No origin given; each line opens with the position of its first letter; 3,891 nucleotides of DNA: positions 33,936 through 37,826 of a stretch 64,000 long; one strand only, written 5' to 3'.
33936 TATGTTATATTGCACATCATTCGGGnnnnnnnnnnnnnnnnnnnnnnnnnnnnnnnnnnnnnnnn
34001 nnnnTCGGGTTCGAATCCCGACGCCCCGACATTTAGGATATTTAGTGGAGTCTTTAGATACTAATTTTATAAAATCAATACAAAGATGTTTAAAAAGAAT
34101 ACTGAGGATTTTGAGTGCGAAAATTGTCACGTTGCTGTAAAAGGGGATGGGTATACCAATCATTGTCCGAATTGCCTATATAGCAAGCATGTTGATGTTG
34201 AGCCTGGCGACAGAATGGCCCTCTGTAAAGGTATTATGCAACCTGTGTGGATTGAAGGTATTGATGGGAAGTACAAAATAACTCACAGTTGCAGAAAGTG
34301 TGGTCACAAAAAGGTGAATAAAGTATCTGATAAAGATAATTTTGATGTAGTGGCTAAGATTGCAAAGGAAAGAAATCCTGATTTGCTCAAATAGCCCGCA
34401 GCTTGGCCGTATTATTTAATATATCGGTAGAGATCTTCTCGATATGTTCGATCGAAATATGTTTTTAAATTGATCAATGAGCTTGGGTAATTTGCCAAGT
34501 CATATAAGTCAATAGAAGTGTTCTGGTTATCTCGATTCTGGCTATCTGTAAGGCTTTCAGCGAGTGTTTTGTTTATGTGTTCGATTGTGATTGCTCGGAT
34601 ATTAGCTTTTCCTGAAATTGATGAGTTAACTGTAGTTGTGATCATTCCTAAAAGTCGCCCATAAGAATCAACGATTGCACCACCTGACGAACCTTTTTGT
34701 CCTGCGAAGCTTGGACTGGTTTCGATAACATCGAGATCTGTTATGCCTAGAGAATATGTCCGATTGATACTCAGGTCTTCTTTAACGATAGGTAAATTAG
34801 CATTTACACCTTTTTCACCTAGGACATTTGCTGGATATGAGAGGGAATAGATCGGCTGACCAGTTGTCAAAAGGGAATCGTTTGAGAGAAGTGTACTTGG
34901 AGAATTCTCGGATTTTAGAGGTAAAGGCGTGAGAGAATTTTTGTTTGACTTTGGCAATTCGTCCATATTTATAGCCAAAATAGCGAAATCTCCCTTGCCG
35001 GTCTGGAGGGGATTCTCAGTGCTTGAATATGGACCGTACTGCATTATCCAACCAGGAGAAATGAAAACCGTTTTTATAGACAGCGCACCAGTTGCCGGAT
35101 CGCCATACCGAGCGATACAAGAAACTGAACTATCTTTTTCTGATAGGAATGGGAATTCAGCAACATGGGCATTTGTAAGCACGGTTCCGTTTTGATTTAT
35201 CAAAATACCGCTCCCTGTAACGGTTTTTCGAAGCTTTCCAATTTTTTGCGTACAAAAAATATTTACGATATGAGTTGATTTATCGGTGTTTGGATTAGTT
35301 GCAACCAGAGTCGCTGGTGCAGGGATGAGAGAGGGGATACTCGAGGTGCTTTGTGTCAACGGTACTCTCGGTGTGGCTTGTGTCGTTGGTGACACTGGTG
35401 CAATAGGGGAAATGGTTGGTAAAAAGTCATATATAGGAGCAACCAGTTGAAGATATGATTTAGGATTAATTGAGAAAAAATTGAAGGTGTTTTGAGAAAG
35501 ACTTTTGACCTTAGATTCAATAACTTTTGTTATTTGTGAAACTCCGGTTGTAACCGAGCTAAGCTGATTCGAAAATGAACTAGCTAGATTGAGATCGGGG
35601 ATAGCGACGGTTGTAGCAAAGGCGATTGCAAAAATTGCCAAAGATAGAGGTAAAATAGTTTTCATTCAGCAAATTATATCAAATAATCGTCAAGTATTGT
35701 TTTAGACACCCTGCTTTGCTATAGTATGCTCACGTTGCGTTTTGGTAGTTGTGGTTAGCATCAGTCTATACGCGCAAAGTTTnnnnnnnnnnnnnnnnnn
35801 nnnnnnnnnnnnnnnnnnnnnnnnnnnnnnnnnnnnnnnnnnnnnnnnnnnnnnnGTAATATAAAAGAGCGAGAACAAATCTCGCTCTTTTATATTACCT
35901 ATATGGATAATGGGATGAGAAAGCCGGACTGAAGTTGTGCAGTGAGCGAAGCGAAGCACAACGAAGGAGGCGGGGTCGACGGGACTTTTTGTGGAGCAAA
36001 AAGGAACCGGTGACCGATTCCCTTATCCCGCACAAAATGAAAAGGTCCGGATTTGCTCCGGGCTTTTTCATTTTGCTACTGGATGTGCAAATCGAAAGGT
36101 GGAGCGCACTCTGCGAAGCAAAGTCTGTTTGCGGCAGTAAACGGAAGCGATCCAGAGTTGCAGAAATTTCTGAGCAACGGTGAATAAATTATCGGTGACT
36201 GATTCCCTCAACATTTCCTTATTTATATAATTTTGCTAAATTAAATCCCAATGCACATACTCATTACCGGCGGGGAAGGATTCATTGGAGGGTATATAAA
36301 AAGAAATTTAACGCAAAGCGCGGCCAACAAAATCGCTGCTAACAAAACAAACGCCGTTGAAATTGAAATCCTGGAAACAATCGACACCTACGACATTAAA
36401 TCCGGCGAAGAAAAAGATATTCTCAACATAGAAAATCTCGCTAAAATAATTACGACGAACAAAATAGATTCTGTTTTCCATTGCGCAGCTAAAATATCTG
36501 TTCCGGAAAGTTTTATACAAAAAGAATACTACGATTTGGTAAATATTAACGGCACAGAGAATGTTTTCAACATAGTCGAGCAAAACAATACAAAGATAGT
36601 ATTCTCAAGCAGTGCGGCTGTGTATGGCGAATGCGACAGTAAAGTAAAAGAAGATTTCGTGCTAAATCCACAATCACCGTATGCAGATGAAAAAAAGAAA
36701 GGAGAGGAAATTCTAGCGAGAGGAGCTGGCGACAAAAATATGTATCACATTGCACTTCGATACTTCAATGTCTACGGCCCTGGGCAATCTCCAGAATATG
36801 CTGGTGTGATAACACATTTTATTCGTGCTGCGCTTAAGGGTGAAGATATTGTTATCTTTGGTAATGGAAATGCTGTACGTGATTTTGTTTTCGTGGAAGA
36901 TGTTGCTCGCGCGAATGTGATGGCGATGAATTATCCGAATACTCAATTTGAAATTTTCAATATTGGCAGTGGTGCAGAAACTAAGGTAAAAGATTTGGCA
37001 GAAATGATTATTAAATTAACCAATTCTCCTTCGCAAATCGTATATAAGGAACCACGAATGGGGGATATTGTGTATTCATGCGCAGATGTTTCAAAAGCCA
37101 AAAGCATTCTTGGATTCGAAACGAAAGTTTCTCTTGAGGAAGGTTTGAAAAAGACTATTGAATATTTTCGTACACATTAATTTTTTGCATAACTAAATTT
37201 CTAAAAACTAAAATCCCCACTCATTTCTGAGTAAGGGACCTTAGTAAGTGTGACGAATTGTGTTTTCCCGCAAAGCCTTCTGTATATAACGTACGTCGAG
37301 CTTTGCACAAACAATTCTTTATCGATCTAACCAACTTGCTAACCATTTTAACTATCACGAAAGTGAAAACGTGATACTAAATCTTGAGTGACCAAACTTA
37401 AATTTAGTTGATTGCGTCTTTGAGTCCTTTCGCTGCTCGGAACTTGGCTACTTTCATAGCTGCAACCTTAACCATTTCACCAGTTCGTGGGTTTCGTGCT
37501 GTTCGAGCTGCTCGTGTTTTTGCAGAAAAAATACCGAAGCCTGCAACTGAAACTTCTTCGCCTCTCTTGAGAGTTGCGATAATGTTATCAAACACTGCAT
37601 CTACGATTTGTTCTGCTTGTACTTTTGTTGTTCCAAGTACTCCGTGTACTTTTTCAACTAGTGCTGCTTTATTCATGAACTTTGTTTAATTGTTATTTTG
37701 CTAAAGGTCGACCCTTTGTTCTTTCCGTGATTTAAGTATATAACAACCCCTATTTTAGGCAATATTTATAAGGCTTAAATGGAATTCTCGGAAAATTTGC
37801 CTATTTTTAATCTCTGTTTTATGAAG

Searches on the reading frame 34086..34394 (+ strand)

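Call 32: search_protein_families(library=pfam, proteins=[window:34086-34394:+])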
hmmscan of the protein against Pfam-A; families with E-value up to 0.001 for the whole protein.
window:34086-34394:+ (102 aa): 1 family
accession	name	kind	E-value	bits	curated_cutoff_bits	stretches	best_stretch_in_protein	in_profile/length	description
PF12647.12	RNHCP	-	1e-25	89.9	24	1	7-86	2-86/90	RNHCP domain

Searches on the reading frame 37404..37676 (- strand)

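Call 75: search_protein_families(library=pfam, proteins=[window:37404-37676:-], max_evalue=0.00001)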
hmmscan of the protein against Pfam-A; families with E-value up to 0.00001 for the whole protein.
window:37404-37676:- (90 aa): 2 families
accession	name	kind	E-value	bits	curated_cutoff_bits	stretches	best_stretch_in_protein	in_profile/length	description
PF00216.26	Bac_DNA_binding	-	1.5e-29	102.5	22.4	1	1-90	1-90/90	Bacterial DNA-binding protein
PF18291.6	HU-HIG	-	8.9e-06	26.2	26.2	1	3-89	34-118/125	HU domain fused to wHTH, Ig, or Glycine-rich motif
